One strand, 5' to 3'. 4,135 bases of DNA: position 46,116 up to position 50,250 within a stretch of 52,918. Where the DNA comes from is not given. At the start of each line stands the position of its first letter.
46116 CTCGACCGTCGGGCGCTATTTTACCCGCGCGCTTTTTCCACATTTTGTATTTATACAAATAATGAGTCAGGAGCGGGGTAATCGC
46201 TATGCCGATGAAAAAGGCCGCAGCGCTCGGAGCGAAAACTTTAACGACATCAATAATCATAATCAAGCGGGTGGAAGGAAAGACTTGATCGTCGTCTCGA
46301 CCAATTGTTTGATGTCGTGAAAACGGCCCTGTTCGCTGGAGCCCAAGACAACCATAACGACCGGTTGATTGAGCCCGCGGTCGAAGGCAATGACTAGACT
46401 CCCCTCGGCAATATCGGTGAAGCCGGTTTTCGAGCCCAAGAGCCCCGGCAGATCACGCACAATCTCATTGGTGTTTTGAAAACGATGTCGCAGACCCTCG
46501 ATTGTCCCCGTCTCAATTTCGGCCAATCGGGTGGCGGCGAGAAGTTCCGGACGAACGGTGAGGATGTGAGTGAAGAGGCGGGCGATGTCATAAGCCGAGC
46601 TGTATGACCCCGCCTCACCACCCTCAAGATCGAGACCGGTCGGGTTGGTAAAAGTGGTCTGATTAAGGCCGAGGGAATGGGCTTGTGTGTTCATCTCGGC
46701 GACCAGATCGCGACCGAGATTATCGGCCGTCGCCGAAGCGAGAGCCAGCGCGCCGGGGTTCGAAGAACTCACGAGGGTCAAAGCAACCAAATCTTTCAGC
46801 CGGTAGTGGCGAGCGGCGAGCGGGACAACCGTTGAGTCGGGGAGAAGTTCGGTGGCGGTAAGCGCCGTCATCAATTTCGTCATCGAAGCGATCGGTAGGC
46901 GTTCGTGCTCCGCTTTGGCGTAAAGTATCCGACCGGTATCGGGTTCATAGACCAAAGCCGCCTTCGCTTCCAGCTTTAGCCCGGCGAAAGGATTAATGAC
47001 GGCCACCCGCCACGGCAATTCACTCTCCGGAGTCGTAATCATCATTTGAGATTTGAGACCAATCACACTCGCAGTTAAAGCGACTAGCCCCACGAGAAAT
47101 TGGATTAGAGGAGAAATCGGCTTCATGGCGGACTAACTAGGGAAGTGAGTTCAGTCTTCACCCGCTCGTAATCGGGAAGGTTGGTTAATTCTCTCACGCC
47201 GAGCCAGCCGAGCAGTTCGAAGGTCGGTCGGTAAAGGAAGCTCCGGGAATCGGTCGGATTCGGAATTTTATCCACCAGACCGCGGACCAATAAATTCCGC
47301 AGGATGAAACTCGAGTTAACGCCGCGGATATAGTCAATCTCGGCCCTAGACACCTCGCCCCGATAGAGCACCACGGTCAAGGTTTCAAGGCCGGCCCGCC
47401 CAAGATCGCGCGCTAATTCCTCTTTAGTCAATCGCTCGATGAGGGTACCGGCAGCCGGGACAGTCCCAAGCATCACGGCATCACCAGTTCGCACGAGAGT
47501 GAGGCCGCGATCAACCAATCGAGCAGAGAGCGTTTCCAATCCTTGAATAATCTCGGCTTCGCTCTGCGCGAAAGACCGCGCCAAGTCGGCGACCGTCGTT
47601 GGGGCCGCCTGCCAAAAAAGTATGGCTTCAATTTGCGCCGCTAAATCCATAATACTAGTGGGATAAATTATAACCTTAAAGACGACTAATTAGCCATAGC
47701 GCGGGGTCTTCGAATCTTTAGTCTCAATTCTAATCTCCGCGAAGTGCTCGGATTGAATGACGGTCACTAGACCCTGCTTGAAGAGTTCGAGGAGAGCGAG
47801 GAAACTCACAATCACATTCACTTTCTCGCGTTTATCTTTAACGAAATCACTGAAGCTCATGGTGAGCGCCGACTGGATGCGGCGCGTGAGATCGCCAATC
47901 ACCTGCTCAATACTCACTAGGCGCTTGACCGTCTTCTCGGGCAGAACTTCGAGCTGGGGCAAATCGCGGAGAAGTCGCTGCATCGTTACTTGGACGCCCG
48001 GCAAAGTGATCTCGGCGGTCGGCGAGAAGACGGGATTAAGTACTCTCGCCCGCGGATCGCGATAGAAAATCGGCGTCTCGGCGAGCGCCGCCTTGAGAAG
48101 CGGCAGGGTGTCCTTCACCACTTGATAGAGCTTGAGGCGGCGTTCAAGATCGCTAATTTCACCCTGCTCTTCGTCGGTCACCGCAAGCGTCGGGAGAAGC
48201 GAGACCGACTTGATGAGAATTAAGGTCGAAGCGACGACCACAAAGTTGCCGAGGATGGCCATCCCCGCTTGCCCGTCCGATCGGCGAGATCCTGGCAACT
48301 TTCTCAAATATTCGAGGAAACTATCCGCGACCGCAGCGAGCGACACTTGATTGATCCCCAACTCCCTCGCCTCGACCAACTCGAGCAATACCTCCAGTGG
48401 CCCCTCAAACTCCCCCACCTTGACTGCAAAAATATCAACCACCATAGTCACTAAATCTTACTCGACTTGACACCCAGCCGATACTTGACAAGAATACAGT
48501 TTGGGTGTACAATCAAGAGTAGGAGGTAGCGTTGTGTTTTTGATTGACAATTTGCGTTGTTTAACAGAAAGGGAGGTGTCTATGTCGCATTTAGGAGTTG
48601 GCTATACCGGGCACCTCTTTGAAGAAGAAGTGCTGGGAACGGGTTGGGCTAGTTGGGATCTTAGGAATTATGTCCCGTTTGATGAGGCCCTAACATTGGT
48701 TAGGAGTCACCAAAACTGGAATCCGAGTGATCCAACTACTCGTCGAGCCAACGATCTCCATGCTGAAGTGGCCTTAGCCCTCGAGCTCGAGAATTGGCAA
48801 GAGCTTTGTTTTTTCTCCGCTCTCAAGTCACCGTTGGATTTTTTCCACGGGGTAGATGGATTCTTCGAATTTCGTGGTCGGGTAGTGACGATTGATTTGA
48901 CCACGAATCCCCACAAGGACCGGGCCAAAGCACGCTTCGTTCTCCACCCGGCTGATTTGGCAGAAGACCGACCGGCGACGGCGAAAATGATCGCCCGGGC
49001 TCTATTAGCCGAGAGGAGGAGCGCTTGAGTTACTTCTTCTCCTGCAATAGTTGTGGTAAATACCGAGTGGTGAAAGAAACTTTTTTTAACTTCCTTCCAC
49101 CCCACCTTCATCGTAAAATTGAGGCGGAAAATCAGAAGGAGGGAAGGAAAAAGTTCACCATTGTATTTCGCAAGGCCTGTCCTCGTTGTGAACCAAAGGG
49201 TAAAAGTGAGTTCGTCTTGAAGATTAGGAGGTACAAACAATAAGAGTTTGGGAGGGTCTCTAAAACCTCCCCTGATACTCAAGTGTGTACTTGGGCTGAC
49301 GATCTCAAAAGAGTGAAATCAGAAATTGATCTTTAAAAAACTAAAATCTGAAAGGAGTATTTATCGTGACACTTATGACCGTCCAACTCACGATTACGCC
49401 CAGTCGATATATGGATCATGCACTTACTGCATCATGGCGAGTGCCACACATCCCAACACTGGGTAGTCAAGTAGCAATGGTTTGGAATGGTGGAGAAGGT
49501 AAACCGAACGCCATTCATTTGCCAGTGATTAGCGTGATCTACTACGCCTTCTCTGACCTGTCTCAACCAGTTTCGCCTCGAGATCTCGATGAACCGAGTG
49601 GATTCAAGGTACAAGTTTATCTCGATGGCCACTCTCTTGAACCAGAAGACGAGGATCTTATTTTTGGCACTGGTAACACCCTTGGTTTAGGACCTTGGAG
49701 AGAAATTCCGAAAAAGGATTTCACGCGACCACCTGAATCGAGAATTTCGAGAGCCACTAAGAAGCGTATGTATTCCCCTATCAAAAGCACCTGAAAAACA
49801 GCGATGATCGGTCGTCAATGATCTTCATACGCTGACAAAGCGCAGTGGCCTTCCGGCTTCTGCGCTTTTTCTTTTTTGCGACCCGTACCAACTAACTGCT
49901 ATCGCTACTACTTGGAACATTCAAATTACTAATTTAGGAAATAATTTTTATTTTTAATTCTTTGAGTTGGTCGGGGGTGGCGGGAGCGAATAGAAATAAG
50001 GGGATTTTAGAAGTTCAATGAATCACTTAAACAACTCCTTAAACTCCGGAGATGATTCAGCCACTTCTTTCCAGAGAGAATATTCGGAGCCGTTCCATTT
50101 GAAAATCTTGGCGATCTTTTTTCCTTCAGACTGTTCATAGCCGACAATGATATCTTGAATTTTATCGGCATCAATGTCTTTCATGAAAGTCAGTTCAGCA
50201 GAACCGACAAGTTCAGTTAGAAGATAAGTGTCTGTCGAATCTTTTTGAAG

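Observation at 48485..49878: Self-contained plus-strand three-gene cassette of unknown function with consensus expression signals that differ from its neighbourhood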

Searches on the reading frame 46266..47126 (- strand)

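Call 90: search_protein_families(library=pfam, proteins=[window:46266-47126:-], max_evalue=0.001)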
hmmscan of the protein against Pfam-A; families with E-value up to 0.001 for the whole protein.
window:46266-47126:- (287 aa): 2 families
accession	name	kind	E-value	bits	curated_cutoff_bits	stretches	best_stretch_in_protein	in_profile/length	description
PF00768.25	Peptidase_S11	-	1.2e-40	139.9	27.6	2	96-263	77-237/239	D-alanyl-D-alanine carboxypeptidase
PF13354.11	Beta-lactamase2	-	0.00017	21.4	22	0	105-195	70-151/214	Beta-lactamase enzyme family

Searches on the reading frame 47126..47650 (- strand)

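Call 90: search_protein_families(library=pfam, proteins=[window:47126-47650:-], max_evalue=0.001)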
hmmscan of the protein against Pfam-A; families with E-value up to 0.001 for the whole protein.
window:47126-47650:- (175 aa): 1 family
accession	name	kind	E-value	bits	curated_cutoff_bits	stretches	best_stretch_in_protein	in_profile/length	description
PF04079.22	SMC_ScpB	-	1.1e-31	110.1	27.4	1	5-160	1-159/160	Segregation and condensation complex subunit ScpB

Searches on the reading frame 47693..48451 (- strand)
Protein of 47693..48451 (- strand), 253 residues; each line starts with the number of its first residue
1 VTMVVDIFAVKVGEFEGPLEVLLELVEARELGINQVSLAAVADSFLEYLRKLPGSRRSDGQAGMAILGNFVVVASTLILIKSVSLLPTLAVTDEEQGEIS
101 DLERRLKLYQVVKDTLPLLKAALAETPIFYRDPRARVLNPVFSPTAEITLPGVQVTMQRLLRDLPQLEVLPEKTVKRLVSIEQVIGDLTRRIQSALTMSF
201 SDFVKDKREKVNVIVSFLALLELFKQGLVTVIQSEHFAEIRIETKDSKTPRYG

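Call 90: search_protein_families(library=pfam, proteins=[window:47693-48451:-], max_evalue=0.001)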
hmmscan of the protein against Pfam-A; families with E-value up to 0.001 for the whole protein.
window:47693-48451:- (253 aa): 1 family
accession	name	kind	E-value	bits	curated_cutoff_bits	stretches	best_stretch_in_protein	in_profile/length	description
PF02616.19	SMC_ScpA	-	2.4e-19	70.7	24.6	2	165-243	156-230/232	Segregation and condensation protein ScpA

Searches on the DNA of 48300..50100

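Call 23: search_rna_families(source=window, start=48300, end=50100, threshold=evalue, max_evalue=1)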
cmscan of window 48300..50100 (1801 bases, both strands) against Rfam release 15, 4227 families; matches with E-value up to 1: 3.
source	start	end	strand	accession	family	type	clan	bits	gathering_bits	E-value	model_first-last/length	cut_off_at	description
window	49779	49877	+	RF00558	L20_leader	Cis-reg; leader;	-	19.4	58.7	0.88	1-127/127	no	Ribosomal protein L20 leader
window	49279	49351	+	RF02275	Hammerhead_HH9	Gene; ribozyme;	CL00010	17.9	52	0.38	1-77/77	no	Hammerhead ribozyme HH9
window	49246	49281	-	RF03092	Ocean-VII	Gene; sRNA;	-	14.2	53.5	0.64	1-41/41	no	Ocean-VII RNA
